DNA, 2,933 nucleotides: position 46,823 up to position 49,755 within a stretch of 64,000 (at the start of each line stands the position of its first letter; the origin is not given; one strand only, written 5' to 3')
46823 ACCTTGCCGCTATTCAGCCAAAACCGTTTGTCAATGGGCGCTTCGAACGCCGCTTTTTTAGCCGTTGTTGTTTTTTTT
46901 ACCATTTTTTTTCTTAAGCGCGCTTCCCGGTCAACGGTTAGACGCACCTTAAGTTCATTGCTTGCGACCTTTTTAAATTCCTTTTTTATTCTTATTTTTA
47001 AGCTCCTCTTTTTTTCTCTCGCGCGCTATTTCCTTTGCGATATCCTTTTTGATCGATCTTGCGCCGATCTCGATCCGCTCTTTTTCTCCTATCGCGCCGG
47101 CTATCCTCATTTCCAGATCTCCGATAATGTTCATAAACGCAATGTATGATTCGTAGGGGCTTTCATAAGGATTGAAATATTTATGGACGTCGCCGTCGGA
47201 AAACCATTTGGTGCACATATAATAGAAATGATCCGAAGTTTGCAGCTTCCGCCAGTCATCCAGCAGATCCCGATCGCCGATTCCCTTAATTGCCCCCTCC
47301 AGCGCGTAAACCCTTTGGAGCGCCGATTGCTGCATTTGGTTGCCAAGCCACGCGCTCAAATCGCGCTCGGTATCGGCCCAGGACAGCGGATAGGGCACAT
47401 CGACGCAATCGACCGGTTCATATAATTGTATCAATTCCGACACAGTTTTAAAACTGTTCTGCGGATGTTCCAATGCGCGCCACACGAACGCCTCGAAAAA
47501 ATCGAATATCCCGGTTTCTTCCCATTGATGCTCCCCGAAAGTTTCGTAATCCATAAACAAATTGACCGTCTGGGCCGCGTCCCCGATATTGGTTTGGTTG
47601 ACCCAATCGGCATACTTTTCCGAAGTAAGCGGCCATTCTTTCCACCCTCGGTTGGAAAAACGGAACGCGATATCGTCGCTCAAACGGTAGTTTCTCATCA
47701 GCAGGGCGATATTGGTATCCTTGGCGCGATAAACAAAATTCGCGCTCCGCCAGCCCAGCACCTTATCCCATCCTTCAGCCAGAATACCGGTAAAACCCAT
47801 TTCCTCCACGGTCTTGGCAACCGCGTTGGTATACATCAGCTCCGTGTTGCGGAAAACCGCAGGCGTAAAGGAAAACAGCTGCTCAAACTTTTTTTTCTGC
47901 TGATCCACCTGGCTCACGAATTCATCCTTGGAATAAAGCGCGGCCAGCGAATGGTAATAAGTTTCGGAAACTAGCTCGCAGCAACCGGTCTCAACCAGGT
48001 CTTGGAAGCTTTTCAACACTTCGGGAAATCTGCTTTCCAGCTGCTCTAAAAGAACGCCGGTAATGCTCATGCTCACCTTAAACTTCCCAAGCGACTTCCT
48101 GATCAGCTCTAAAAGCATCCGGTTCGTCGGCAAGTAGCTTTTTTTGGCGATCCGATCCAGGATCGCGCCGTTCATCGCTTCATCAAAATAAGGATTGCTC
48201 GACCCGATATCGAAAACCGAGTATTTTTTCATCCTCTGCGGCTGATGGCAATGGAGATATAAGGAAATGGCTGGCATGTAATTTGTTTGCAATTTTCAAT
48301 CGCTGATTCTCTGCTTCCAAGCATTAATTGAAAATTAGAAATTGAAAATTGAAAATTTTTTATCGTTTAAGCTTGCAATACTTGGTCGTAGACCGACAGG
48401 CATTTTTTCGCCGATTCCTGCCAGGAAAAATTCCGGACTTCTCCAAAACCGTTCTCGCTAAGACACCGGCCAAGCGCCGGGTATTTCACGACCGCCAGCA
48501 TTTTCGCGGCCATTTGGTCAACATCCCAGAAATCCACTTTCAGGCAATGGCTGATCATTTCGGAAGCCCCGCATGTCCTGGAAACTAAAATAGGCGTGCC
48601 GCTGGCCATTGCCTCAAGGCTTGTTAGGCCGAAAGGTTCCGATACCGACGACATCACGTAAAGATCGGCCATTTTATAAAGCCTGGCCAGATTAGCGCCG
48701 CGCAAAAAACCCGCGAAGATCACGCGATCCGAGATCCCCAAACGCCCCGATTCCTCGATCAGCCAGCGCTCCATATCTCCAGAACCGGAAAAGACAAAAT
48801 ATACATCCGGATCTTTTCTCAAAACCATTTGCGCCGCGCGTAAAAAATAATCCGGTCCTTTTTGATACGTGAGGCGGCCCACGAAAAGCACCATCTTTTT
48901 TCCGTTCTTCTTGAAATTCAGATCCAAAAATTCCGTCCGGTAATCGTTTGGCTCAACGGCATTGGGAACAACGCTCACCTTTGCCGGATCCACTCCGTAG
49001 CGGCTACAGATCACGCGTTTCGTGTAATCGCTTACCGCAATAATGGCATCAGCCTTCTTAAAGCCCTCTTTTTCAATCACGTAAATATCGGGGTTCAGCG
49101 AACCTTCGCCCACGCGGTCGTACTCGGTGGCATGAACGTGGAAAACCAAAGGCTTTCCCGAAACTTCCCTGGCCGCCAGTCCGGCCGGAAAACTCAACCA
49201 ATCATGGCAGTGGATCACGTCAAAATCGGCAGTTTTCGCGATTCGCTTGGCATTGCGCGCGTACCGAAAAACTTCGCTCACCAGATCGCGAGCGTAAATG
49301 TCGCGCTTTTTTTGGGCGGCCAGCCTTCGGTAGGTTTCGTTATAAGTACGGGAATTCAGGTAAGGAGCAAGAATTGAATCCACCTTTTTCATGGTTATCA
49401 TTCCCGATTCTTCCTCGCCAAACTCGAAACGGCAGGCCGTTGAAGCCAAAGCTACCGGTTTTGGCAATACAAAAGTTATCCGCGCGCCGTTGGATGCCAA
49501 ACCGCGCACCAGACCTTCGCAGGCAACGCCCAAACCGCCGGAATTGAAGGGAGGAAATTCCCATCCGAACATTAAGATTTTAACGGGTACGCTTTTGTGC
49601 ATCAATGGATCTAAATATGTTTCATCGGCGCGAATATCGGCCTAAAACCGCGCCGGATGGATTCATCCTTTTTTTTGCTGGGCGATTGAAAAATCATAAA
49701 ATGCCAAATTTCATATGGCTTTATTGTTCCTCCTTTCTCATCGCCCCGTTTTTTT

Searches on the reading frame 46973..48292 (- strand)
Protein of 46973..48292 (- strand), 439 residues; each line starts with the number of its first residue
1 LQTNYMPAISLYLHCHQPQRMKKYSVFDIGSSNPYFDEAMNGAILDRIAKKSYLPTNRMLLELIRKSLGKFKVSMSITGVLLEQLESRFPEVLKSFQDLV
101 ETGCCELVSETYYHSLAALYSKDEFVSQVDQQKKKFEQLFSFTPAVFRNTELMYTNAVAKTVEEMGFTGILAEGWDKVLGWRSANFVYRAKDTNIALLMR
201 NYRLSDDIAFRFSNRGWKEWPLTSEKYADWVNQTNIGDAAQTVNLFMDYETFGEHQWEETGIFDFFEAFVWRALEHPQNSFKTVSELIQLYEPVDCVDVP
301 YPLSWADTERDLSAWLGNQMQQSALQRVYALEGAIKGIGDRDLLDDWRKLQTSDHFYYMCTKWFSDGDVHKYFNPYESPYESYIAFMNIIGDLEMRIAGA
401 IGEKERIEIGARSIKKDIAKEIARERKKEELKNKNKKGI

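Call 64: search_protein_families(library=pfam, proteins=[window:46973-48292:-], max_evalue=0.001)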
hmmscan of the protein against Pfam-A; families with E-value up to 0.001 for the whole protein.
window:46973-48292:- (439 aa): 2 families
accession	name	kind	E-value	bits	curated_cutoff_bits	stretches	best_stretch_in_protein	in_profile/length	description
PF03065.20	Glyco_hydro_57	-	1.7e-73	247.9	21.2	1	11-300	2-291/291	Glycosyl hydrolase family 57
PF01522.26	Polysacc_deac_1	-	0.00018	21.9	23.1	1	95-169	50-123/124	Polysaccharide deacetylase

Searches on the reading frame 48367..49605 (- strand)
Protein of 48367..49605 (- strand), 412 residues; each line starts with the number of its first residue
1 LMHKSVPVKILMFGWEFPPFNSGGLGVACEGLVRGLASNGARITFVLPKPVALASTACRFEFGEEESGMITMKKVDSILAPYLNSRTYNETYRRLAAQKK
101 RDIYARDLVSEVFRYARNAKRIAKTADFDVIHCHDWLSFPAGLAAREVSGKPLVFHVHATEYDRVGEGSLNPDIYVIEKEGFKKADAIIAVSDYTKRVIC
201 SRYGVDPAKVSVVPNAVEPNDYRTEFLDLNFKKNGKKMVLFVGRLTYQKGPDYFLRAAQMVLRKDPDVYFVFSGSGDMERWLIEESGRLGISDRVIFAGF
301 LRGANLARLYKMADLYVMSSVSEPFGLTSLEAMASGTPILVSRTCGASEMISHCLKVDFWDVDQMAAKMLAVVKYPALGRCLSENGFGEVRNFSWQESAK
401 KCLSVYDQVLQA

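Call 64: search_protein_families(library=pfam, proteins=[window:48367-49605:-], max_evalue=0.001)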
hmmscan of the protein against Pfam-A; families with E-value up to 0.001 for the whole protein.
window:48367-49605:- (412 aa): 7 families
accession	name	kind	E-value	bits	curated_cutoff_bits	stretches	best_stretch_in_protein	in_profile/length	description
PF00534.26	Glycos_transf_1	-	1e-34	120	26.4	1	231-385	10-168/172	Glycosyl transferases group 1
PF13692.12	Glyco_trans_1_4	-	4.4e-29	102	27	1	237-372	2-139/142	Glycosyl transferases group 1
PF13439.12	Glyco_transf_4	-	5e-27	95.4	28.5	1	23-219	2-168/170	Glycosyltransferase Family 4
PF13579.12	Glyco_trans_4_4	-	3.5e-19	70.1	29.7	1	23-215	1-157/158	Glycosyl transferase 4-like domain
PF08323.17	Glyco_transf_5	-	2.8e-18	66.9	22.7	1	9-203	1-228/239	Starch synthase catalytic domain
PF20706.3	GT4-conflict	-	4.4e-16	59.3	26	1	126-357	80-326/385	Family 4 Glycosyltransferase in conflict systems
PF00982.27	Glyco_transf_20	-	3.1e-05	23.3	32.5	0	302-371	361-435/473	Glycosyltransferase family 20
